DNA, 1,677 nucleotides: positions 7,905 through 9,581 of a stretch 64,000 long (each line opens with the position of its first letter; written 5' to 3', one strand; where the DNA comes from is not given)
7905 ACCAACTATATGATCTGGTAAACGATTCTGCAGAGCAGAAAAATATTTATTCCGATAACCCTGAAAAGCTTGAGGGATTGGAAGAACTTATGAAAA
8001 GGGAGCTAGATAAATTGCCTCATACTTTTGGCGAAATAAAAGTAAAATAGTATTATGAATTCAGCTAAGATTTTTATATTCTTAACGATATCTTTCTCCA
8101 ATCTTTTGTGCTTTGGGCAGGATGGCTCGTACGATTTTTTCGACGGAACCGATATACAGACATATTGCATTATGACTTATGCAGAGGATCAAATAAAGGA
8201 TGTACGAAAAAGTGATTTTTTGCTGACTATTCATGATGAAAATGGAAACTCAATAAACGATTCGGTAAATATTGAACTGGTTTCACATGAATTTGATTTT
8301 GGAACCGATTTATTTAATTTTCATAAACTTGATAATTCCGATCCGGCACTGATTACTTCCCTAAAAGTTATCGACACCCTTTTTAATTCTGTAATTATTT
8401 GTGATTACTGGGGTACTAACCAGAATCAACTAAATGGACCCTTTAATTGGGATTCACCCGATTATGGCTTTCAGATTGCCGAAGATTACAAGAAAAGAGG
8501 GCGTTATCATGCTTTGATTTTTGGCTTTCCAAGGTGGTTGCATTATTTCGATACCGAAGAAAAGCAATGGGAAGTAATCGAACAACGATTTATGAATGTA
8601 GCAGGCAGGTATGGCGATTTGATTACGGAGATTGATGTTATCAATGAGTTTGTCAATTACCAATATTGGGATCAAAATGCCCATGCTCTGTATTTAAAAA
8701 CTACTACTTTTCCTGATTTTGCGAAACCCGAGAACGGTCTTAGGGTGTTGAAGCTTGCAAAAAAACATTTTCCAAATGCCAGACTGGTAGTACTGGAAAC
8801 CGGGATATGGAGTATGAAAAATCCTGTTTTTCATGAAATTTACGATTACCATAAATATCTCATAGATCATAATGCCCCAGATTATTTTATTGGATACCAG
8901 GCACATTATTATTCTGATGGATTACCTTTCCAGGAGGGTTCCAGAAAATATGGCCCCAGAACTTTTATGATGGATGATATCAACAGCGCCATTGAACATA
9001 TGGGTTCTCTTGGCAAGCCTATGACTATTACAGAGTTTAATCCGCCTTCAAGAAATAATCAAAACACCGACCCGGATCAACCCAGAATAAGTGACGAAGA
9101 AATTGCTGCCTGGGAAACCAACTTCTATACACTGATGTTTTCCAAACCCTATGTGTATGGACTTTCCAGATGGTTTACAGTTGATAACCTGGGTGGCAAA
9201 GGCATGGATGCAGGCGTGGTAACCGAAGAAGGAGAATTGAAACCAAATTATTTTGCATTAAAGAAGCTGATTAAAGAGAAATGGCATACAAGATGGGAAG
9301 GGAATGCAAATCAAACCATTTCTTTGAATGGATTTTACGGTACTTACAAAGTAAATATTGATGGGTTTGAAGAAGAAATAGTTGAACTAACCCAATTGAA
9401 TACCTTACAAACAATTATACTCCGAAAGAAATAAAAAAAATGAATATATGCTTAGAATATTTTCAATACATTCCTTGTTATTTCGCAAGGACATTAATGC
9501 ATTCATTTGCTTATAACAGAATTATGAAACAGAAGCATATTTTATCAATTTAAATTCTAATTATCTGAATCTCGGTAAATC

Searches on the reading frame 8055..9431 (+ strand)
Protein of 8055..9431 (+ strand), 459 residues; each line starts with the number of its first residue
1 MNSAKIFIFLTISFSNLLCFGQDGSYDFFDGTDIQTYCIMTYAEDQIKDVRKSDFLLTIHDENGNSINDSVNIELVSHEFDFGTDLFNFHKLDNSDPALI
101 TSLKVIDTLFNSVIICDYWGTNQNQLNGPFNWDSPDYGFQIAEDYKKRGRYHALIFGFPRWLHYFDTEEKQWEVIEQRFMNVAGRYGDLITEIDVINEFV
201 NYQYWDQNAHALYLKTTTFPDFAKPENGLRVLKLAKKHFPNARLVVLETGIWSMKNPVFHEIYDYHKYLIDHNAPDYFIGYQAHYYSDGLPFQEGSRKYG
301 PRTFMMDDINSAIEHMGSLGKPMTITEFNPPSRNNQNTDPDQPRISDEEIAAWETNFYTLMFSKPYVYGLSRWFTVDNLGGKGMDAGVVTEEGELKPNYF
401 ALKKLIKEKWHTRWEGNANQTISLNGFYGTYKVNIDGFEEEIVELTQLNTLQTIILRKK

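Call 8: search_protein_families(library=pfam, proteins=[window:8055-9431:+], max_evalue=0.0001)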
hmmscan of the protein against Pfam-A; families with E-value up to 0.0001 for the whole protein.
window:8055-9431:+ (459 aa): 1 family
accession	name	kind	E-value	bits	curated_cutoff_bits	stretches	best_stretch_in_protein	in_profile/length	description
PF00331.26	Glyco_hydro_10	-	3.9e-12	46.5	22.1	1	103-377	29-279/311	Glycosyl hydrolase family 10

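Call 27: search_protein_families(library=pfam, proteins=[window:8055-9431:+], max_evalue=1)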
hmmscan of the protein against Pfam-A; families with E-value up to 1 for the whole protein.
window:8055-9431:+ (459 aa): 1 family
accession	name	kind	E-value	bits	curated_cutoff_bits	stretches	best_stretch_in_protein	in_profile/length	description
PF00331.26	Glyco_hydro_10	-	3.9e-12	46.5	22.1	1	103-377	29-279/311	Glycosyl hydrolase family 10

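Call 50: search_solved_structures(query=window:8055-9431:+, max_evalue=0.001)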
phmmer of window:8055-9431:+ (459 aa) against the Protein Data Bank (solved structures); distinct sequences matched with E-value up to 0.001: 8.
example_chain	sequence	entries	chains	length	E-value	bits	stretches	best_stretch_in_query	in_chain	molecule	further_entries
8b73_A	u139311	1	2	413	8.6e-10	41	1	347-440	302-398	Beta-xylanase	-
4pmy_A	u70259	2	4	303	4.6e-06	28.7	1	119-284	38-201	Xylanase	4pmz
4pmx_A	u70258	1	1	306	4.6e-06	28.7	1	119-284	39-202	Xylanase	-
4pn2_A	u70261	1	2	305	4.6e-06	28.7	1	119-284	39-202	Xylanase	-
1ta3_B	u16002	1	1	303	7.2e-06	28.1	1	126-288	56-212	Endo-1,4-beta-xylanase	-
4xv0_A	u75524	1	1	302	4.5e-05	25.5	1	121-203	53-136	Beta-xylanase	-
3emc_A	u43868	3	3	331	0.00047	22.1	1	169-350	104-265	Endo-1,4-beta-xylanase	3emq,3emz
8hkg_A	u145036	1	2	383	0.00084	21.3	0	122-288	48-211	xylanase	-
